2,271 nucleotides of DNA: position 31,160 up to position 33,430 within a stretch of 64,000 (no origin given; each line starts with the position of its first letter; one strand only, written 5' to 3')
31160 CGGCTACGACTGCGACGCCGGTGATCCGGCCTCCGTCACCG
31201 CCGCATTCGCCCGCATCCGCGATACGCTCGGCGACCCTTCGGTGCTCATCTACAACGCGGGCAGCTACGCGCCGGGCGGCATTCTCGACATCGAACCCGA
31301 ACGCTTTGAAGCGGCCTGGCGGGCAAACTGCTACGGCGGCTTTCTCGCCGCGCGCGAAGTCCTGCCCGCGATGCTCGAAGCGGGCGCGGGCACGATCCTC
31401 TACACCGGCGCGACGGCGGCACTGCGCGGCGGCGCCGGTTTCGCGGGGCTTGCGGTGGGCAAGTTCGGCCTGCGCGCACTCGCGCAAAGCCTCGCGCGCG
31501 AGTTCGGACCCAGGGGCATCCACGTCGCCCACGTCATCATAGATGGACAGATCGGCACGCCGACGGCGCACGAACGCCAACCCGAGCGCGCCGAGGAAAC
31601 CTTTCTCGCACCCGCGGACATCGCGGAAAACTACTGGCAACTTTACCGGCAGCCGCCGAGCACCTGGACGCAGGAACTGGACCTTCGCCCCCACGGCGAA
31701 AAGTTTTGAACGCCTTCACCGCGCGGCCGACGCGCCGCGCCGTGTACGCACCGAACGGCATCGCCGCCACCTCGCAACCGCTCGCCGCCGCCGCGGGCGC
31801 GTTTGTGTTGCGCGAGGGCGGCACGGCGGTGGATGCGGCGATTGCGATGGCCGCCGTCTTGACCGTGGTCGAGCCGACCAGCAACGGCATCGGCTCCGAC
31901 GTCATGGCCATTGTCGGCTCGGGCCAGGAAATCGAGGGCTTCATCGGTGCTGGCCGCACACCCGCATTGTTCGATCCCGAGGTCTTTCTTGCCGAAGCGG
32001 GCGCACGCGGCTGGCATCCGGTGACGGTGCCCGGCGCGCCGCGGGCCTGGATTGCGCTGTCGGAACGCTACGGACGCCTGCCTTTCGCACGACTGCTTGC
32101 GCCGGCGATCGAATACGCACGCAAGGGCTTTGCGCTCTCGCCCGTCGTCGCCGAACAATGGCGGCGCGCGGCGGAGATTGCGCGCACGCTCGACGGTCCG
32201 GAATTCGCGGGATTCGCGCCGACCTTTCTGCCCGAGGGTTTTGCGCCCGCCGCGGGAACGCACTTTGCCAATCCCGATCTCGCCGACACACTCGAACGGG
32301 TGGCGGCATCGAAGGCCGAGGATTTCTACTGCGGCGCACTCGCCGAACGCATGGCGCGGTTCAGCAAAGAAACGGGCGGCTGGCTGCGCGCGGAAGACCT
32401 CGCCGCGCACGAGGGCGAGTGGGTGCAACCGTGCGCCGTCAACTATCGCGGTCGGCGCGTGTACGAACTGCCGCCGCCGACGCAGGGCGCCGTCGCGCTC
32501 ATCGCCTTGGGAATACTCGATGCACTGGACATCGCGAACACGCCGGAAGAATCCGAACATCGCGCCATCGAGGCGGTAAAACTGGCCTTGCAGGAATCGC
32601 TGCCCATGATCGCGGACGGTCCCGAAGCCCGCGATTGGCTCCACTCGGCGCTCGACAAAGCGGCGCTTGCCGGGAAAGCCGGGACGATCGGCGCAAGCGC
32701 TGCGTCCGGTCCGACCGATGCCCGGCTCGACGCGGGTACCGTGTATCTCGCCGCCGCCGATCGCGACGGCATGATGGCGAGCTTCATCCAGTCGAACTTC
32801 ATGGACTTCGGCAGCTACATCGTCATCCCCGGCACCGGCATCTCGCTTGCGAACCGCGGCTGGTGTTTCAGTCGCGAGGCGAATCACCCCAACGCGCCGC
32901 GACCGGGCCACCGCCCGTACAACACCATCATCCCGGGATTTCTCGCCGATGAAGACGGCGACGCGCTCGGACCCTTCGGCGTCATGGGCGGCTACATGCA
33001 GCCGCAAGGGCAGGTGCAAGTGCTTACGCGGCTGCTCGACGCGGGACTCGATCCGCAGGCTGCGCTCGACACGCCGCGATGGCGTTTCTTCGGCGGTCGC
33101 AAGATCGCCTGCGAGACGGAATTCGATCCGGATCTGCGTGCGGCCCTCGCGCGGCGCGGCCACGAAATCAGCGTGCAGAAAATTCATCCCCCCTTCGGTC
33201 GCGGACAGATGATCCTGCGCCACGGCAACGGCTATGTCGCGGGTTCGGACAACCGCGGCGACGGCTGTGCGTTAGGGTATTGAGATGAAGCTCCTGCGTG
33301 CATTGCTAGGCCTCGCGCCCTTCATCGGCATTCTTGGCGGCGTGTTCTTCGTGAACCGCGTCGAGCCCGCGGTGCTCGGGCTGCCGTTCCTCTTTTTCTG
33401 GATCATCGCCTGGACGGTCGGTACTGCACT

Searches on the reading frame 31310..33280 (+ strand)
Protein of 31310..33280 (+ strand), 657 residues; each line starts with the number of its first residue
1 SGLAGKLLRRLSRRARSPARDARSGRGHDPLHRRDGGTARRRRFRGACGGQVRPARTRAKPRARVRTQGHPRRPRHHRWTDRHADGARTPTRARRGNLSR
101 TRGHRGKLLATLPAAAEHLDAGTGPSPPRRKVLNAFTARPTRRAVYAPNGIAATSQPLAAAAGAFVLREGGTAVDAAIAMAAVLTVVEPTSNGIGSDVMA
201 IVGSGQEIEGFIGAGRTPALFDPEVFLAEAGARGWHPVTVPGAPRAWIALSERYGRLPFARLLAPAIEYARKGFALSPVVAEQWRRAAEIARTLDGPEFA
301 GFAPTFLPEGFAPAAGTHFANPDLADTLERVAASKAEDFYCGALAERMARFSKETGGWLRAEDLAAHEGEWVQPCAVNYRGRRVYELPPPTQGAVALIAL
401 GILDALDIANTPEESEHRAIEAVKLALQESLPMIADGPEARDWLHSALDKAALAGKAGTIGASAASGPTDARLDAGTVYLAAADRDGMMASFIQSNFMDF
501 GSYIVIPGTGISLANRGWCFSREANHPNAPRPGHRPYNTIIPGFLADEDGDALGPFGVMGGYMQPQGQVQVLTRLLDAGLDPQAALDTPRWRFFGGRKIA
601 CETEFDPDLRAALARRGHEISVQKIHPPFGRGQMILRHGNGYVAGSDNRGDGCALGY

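Call 40: search_protein_families(library=pfam, proteins=[window:31310-33280:+], max_evalue=0.001)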
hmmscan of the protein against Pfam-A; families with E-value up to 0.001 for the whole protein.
window:31310-33280:+ (657 aa): 1 family
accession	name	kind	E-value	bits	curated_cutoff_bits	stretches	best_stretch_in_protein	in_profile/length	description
PF01019.26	G_glu_transpept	-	8e-120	401.5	27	1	166-652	3-512/512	Gamma-glutamyltranspeptidase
